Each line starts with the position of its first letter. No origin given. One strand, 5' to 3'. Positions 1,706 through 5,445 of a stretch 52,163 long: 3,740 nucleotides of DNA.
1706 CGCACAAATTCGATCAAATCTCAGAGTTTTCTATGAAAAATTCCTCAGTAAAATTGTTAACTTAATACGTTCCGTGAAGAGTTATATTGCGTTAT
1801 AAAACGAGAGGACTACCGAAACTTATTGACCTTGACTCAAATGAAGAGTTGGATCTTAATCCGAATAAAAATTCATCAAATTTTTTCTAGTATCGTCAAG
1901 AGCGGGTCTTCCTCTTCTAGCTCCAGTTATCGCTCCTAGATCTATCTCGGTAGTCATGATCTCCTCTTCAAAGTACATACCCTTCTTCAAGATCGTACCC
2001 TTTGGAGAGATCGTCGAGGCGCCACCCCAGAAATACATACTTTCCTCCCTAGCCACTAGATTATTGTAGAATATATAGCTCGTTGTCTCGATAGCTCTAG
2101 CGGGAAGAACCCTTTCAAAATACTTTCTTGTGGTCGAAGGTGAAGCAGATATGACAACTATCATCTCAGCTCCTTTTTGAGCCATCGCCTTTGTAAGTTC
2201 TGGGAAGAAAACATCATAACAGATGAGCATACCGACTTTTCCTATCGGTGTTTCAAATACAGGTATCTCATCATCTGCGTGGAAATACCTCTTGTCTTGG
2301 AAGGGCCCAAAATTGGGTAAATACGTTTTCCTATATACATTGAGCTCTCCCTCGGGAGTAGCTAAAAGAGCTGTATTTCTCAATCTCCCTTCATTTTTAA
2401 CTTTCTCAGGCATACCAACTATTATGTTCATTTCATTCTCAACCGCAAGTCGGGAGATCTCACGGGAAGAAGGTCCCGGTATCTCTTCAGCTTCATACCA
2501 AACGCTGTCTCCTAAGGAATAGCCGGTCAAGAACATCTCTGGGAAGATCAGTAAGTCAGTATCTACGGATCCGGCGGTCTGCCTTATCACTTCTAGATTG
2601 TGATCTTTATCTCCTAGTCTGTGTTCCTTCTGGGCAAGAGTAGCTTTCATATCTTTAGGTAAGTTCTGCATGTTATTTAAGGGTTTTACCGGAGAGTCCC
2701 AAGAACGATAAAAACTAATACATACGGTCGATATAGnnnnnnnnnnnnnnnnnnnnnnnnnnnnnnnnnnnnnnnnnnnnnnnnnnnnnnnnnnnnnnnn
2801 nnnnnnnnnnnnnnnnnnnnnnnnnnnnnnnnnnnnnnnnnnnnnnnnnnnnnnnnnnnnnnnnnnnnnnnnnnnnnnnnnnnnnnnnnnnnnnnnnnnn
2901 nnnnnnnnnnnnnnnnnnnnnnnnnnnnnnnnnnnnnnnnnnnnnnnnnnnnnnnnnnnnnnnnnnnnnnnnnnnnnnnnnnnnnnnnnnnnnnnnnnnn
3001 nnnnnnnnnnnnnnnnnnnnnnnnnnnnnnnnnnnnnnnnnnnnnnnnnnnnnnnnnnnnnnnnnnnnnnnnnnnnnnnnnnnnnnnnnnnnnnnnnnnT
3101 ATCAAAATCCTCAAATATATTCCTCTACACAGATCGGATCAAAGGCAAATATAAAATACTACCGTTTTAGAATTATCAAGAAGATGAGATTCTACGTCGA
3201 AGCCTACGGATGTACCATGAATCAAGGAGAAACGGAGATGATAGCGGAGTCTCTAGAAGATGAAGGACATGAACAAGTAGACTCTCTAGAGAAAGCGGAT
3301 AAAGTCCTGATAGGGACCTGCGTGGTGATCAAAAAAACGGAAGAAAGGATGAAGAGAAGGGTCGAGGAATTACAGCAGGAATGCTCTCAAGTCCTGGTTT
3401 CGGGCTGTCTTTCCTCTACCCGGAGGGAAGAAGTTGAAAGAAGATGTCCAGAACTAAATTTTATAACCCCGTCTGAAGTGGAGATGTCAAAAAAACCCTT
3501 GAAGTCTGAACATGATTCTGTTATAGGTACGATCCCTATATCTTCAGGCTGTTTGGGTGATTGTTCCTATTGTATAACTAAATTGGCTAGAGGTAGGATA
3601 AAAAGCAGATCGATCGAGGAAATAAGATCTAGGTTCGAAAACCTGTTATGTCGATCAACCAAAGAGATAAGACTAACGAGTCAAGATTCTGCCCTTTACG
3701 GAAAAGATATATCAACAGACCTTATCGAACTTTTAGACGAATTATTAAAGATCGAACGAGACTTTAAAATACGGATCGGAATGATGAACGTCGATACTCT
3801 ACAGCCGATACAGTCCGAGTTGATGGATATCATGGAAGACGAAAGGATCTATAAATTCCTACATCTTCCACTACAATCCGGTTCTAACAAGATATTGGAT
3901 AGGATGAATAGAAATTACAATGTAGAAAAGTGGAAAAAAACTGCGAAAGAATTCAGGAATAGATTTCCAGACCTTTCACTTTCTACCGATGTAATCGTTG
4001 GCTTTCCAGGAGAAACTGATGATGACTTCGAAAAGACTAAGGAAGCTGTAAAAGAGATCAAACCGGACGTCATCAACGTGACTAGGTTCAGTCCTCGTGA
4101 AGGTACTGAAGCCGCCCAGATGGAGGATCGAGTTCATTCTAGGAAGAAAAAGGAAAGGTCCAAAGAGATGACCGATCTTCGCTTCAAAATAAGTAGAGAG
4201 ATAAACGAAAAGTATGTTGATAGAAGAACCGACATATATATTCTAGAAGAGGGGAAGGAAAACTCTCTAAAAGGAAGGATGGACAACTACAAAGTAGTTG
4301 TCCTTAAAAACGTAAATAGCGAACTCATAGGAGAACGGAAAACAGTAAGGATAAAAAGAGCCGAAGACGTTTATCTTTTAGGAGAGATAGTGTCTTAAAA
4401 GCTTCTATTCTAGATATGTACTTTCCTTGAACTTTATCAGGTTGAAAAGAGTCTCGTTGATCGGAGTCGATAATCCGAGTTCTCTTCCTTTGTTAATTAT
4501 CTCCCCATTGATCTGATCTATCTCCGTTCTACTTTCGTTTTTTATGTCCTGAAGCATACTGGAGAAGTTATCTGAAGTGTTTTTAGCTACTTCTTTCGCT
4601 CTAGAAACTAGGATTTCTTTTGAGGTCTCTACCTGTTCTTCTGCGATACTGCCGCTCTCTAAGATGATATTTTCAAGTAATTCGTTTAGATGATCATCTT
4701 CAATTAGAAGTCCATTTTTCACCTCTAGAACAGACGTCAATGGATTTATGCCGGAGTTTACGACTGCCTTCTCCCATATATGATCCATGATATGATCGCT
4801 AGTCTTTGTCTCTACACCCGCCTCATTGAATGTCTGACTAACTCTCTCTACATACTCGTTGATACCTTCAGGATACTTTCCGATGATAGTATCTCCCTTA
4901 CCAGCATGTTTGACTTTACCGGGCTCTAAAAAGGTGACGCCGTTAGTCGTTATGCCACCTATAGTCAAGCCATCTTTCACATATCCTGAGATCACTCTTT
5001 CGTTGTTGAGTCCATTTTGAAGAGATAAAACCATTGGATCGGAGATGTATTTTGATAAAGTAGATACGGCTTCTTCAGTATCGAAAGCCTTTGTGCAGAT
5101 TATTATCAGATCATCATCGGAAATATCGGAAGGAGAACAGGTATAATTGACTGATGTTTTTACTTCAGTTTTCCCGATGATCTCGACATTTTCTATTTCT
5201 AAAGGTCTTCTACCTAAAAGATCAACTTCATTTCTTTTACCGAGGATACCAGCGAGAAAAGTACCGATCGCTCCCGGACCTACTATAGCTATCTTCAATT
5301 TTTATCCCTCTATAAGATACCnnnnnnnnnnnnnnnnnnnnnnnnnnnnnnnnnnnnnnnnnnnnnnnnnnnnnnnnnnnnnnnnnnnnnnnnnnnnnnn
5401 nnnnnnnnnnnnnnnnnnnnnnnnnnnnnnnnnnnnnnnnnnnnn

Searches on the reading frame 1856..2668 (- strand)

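Call 100: search_protein_families(library=pfam, proteins=[window:1856-2668:-], max_evalue=0.001)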
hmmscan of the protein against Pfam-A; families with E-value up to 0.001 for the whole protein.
window:1856-2668:- (270 aa): 1 family
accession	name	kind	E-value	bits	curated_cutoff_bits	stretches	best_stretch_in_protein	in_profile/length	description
PF00795.27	CN_hydrolase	-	4.8e-47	160.9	23.2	1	11-251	4-255/256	Carbon-nitrogen hydrolase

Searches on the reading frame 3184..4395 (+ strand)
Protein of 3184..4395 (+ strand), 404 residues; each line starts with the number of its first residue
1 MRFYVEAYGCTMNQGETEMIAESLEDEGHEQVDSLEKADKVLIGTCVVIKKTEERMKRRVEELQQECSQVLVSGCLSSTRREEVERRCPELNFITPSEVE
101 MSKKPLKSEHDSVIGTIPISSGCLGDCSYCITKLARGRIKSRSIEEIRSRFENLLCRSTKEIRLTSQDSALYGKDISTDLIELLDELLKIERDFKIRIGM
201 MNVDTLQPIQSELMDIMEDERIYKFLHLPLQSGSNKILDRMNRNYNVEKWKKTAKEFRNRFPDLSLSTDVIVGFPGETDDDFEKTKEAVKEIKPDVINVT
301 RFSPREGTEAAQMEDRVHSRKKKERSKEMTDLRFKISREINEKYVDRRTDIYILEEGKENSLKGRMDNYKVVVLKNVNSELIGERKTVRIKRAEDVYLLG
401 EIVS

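Call 70: search_protein_families(library=pfam, proteins=[window:3184-4395:+], max_evalue=0.00001)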
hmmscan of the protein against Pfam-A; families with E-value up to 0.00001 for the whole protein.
window:3184-4395:+ (404 aa): 3 families
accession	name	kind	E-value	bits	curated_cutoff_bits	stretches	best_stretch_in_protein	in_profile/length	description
PF04055.27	Radical_SAM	-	1.6e-27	97.1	29.5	1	117-287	1-164/166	Radical SAM superfamily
PF00919.26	UPF0004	-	3.3e-21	75.6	27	1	2-94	1-96/98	Uncharacterized protein family UPF0004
PF01938.26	TRAM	-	8.5e-10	38.8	21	1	343-403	2-61/61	TRAM domain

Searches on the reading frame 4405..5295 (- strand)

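Call 100: search_protein_families(library=pfam, proteins=[window:4405-5295:-], max_evalue=0.001)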
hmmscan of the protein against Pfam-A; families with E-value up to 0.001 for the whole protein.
window:4405-5295:- (296 aa): 3 families
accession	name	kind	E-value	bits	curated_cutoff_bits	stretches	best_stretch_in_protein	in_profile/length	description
PF08546.17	ApbA_C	-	2e-34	119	22.7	1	169-291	2-125/125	Ketopantoate reductase PanE/ApbA C terminal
PF02558.23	ApbA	-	1.5e-29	103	22.2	1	2-142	1-149/150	Ketopantoate reductase PanE/ApbA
PF01210.29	NAD_Gly3P_dh_N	-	0.00093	19.6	23.1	0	1-98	1-108/158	NAD-dependent glycerol-3-phosphate dehydrogenase N-terminus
